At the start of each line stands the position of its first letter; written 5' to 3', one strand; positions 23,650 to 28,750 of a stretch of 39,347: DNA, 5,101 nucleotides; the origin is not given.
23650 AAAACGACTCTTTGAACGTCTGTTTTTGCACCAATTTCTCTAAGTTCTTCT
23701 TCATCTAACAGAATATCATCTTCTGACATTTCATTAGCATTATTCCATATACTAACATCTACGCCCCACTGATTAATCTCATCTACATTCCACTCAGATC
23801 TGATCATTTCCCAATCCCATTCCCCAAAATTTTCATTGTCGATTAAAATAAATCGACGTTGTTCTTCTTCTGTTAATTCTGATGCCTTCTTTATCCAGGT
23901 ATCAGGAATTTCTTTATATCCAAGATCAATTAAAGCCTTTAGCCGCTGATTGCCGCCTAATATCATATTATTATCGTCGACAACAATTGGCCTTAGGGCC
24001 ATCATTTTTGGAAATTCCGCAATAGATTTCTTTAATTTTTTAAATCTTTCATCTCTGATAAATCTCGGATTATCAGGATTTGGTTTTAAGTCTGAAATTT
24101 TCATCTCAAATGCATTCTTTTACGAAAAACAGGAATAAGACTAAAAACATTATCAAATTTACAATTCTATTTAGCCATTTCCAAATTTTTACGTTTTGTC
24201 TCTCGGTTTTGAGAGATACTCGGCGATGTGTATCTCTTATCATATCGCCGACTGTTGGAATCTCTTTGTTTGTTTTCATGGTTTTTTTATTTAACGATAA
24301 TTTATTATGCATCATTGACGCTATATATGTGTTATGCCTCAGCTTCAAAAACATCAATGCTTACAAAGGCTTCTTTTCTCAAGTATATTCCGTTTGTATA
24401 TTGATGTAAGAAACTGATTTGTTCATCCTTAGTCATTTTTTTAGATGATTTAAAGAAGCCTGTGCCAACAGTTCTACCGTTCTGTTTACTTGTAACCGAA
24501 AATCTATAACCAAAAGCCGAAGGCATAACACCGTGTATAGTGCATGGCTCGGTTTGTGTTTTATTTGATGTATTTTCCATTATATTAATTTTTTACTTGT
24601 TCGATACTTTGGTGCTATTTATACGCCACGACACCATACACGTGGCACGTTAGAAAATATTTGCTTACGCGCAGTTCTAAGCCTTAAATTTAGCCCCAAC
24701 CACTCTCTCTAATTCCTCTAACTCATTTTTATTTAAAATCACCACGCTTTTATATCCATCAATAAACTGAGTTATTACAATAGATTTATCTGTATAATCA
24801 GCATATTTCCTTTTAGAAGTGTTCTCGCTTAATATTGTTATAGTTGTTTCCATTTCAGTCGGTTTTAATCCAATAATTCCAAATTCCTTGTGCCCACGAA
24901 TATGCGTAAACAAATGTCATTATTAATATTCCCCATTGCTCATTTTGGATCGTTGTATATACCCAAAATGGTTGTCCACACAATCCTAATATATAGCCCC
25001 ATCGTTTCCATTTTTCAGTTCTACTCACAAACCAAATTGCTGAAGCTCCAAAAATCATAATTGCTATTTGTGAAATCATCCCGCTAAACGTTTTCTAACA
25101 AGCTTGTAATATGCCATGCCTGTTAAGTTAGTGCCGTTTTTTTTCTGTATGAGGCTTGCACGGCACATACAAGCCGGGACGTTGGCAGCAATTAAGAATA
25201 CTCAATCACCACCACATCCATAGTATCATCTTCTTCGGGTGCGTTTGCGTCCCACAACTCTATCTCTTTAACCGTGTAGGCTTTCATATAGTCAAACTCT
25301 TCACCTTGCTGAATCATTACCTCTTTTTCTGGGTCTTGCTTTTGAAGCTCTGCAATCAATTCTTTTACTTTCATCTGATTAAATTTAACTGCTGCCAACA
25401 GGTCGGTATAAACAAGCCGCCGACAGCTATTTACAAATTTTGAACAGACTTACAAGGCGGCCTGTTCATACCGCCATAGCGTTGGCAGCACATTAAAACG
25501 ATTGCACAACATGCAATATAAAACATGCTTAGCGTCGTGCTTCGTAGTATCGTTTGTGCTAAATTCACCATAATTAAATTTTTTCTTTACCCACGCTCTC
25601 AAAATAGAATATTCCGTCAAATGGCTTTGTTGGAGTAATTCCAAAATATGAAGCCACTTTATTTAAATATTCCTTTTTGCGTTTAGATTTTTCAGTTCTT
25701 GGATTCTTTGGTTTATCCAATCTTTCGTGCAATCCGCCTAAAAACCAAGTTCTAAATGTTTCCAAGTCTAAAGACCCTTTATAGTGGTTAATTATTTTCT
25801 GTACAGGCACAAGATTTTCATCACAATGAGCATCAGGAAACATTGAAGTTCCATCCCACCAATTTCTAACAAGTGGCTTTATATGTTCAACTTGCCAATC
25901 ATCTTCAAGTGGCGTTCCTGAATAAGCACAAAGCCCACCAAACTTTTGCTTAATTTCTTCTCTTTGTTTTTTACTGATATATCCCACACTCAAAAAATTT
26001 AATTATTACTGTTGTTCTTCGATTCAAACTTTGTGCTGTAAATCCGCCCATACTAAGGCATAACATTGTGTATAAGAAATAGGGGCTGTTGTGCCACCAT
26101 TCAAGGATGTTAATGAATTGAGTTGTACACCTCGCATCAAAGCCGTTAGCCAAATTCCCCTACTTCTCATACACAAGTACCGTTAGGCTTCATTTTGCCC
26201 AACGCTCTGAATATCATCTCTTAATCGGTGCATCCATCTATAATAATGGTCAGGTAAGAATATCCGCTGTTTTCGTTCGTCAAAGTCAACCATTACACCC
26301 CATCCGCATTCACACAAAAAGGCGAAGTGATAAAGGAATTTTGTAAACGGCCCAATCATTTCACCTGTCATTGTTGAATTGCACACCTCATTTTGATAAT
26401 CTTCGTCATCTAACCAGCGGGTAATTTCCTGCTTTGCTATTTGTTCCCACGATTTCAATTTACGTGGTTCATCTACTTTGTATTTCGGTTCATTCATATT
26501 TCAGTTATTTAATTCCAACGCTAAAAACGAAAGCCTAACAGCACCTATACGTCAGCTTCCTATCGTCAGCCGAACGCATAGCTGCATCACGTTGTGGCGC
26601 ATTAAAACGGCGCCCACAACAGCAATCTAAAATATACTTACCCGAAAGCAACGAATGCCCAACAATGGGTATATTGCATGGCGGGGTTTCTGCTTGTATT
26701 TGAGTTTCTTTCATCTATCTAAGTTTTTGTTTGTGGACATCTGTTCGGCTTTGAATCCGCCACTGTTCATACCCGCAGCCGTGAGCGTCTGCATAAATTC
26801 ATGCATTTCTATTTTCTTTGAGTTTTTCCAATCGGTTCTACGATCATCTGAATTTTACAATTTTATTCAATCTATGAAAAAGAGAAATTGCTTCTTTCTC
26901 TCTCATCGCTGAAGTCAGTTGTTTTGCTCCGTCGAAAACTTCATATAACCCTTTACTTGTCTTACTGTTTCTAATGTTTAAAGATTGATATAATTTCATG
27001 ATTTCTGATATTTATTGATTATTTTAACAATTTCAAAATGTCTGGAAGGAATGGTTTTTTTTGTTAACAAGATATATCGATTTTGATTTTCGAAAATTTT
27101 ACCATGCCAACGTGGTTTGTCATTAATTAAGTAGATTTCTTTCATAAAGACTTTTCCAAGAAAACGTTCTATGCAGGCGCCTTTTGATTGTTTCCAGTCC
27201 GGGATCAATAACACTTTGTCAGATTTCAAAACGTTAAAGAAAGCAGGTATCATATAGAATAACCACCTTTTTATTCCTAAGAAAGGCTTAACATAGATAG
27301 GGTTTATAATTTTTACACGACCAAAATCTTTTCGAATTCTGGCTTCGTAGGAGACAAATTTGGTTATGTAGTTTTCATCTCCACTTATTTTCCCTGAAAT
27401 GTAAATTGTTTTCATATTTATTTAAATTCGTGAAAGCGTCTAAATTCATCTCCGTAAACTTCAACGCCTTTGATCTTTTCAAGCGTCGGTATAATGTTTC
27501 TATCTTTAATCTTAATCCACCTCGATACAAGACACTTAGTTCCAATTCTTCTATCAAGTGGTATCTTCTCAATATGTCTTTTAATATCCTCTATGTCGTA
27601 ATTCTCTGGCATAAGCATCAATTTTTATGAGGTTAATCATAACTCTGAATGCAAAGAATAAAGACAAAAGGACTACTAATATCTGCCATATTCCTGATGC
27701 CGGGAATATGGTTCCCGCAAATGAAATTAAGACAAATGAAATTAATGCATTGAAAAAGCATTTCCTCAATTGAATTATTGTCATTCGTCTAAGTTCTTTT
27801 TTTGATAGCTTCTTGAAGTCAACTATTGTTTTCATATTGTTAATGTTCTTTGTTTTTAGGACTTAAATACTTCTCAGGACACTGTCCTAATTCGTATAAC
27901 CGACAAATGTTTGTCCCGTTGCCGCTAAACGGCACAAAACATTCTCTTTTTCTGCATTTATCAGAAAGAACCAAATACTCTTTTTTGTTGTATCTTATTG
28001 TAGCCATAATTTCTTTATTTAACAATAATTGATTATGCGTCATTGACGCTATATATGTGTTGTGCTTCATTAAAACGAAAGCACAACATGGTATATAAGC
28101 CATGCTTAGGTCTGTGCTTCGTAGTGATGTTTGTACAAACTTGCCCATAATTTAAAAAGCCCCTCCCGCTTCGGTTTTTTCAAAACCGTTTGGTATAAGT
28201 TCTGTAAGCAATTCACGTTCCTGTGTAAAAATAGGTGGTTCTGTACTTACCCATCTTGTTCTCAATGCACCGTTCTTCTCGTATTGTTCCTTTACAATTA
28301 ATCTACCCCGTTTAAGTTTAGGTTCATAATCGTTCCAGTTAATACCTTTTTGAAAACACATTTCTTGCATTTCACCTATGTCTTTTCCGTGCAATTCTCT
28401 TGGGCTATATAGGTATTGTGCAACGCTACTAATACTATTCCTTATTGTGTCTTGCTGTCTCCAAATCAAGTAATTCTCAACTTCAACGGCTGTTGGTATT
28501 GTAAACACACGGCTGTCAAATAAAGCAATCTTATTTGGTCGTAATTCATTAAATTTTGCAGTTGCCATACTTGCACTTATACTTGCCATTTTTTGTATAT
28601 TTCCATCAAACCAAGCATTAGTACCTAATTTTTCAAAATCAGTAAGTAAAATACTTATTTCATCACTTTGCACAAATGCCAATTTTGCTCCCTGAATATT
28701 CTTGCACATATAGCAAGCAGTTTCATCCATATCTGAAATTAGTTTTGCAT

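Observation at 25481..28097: Family of intergenic hairpins with an invariant loop (minus strand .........) and covarying stems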

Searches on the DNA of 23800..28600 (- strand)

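Call 13: search_rna_families(source=window, start=23800, end=28600, threshold=evalue, max_evalue=5)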
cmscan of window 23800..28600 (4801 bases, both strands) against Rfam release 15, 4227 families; matches with E-value up to 5: 5.
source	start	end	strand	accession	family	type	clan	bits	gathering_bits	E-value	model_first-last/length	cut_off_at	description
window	23891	23967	+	RF00324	snoMBII-202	Gene; snRNA; snoRNA; CD-box;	-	20.3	40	0.89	1-84/84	no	Small nucleolar RNA MBII-202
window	27990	28047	-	RF01647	ceN61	Gene; snRNA; snoRNA; CD-box;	-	19.1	60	1.6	1-72/72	no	Caenorhabditis snoRNA ceN61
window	26844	26914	-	RF00087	SNORD26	Gene; snRNA; snoRNA; CD-box;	CL00050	18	44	4.3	1-76/76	no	Small nucleolar RNA SNORD26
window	28038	28109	-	RF00712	mir-460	Gene; miRNA;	-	16.8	52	3.1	1-77/77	no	mir-460 microRNA precursor family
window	25351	25466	-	RF03150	RAGATH-15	Gene; sRNA;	-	13.4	199.5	4.6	104-216/299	no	RAGATH-15 RNA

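Call 26: search_dna_similar(query=window:28050-28160:-, collection=phages, mode=distant, max_evalue=0.01, max_rows=40)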
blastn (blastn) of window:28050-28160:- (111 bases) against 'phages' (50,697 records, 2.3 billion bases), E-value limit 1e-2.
No match.

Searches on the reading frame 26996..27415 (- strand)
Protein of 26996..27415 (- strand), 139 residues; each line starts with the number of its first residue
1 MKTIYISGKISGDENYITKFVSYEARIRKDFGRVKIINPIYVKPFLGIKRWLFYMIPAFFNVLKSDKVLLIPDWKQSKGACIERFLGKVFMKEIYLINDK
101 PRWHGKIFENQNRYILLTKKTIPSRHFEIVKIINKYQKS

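Call 14: search_protein_families(library=pfam, proteins=[window:26996-27415:-], max_evalue=0.01)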
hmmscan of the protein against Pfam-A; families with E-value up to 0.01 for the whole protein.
window:26996-27415:- (139 aa): 1 family
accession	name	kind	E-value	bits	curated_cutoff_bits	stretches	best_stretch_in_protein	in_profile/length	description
PF14359.12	DUF4406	-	3.2e-11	43.9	22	1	3-94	2-89/91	Domain of unknown function (DUF4406)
